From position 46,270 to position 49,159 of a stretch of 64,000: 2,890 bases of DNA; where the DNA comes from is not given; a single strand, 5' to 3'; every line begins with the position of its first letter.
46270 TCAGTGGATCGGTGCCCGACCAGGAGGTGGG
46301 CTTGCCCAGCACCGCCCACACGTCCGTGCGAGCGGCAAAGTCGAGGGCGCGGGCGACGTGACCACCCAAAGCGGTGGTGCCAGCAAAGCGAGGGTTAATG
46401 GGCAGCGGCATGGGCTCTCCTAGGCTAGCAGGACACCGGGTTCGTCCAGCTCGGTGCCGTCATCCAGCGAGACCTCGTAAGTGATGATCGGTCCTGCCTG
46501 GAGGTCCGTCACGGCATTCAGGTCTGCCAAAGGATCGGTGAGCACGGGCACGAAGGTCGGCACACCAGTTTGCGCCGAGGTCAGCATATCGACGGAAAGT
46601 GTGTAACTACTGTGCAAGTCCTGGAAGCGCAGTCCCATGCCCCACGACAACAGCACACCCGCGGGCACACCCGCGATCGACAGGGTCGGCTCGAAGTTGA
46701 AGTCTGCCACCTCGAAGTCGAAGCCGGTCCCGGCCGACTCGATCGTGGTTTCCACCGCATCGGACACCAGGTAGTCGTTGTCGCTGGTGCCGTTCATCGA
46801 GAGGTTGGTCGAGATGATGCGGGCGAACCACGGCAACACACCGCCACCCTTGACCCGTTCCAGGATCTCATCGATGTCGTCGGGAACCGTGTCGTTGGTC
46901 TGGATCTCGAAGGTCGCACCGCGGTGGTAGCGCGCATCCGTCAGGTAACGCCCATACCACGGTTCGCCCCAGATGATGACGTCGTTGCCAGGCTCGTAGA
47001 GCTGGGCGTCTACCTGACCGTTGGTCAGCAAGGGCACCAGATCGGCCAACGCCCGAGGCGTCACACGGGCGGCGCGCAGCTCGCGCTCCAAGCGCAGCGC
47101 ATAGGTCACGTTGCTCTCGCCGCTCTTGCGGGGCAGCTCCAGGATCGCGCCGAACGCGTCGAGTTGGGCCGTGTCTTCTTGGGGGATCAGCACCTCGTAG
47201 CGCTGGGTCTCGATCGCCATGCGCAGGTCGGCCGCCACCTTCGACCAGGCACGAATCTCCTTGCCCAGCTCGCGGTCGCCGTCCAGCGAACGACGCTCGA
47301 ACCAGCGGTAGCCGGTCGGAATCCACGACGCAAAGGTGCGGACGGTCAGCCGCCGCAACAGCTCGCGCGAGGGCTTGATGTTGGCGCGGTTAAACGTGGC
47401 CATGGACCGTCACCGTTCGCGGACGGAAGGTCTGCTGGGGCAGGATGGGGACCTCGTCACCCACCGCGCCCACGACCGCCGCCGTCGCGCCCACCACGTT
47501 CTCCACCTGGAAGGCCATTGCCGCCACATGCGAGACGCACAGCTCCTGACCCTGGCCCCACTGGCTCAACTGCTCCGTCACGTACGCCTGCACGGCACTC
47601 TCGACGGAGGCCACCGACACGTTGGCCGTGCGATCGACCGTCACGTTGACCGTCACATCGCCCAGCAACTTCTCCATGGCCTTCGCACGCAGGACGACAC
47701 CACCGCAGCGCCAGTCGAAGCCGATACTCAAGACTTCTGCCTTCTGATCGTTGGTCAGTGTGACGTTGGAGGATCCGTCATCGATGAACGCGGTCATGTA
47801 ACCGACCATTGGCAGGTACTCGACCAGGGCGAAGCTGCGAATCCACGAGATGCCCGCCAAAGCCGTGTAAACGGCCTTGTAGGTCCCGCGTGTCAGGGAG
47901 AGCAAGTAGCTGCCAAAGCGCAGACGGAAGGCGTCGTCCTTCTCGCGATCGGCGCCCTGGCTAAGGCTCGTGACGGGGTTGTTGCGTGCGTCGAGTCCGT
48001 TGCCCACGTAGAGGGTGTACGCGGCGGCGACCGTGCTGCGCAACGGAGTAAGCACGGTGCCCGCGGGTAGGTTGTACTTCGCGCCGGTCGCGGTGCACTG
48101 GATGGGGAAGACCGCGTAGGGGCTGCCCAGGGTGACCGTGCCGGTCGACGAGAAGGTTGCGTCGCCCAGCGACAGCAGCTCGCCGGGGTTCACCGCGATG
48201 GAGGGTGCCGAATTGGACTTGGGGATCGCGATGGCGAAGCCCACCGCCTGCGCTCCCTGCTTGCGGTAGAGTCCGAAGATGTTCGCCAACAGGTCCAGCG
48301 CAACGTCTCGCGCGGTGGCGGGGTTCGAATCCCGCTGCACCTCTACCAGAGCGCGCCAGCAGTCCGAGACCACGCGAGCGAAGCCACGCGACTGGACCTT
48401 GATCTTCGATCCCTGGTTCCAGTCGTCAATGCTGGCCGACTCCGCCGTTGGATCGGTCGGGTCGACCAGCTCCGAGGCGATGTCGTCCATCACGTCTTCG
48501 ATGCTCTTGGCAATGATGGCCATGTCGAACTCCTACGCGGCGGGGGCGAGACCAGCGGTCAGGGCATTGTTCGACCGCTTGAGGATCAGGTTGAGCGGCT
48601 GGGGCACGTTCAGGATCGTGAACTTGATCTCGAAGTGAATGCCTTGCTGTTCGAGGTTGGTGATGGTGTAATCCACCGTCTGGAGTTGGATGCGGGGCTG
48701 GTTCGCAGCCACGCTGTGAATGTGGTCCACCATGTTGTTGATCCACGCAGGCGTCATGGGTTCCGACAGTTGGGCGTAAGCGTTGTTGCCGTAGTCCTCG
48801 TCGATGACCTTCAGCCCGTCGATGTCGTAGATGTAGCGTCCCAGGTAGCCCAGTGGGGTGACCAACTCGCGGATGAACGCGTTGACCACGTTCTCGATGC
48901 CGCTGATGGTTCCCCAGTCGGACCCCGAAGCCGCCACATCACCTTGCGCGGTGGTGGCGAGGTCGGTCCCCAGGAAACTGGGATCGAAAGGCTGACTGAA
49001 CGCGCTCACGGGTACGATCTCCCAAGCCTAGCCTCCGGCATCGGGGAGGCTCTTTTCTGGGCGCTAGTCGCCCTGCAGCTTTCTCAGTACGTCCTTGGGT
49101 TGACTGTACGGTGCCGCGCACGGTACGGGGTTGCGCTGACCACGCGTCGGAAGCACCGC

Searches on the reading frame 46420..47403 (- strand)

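Call 14: search_protein_families(library=phrogs, proteins=[window:46420-47403:-], max_evalue=0.001)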
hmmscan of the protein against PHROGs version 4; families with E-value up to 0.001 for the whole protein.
window:46420-47403:- (327 aa): 1 family
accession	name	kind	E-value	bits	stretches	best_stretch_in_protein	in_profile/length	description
phrog_13726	-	unknown function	1.4e-06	27.9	1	77-198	54-178/800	-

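Call 25: search_protein_families(library=pfam, proteins=[window:46420-47403:-], max_evalue=0.01)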
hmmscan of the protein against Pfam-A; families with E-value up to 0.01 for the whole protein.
window:46420-47403:- (327 aa): 0 families

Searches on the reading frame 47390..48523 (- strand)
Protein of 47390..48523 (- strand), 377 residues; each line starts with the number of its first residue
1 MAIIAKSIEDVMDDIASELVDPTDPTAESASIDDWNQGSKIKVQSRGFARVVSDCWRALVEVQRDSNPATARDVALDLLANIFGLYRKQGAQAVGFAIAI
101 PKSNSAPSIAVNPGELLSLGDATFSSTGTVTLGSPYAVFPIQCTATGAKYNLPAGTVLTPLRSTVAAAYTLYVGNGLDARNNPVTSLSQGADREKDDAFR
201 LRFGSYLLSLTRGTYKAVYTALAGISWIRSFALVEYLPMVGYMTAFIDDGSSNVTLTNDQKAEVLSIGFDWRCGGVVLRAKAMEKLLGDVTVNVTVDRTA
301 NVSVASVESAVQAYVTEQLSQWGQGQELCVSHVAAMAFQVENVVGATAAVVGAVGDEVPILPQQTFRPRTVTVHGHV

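Call 14: search_protein_families(library=phrogs, proteins=[window:47390-48523:-], max_evalue=0.001)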
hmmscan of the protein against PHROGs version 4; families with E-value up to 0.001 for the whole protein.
window:47390-48523:- (377 aa): 1 family
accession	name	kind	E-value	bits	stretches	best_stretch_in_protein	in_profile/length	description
phrog_6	-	tail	3e-36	126.2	1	3-373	67-403/548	baseplate wedge subunit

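Call 25: search_protein_families(library=pfam, proteins=[window:47390-48523:-], max_evalue=0.01)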
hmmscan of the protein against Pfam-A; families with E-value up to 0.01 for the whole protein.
window:47390-48523:- (377 aa): 1 family
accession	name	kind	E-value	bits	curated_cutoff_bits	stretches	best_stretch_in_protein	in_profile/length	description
PF04865.19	Baseplate_J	-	2.7e-14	53.5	21.1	1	74-335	3-254/255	Baseplate J-like protein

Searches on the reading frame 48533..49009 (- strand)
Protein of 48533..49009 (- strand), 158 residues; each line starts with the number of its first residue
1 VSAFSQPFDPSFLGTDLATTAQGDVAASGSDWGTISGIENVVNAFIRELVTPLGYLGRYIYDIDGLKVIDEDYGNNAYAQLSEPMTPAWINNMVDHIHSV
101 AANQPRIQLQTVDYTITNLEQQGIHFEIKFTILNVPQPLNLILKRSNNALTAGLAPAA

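Call 14: search_protein_families(library=phrogs, proteins=[window:48533-49009:-], max_evalue=0.001)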
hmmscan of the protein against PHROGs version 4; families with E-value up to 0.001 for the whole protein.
window:48533-49009:- (158 aa): 2 families
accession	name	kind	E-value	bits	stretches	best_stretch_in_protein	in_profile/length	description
phrog_43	-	tail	1.6e-07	32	1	68-145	38-116/126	baseplate wedge subunit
phrog_261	-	tail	2e-07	32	1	67-149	62-147/312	baseplate wedge subunit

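Call 25: search_protein_families(library=pfam, proteins=[window:48533-49009:-], max_evalue=0.01)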
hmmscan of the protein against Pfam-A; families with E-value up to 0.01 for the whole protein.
window:48533-49009:- (158 aa): 1 family
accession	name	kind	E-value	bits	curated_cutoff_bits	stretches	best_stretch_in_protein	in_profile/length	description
PF04965.19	GPW_gp25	-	8.2e-05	22.8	27.2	1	64-134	19-93/96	Baseplate wedge protein gp25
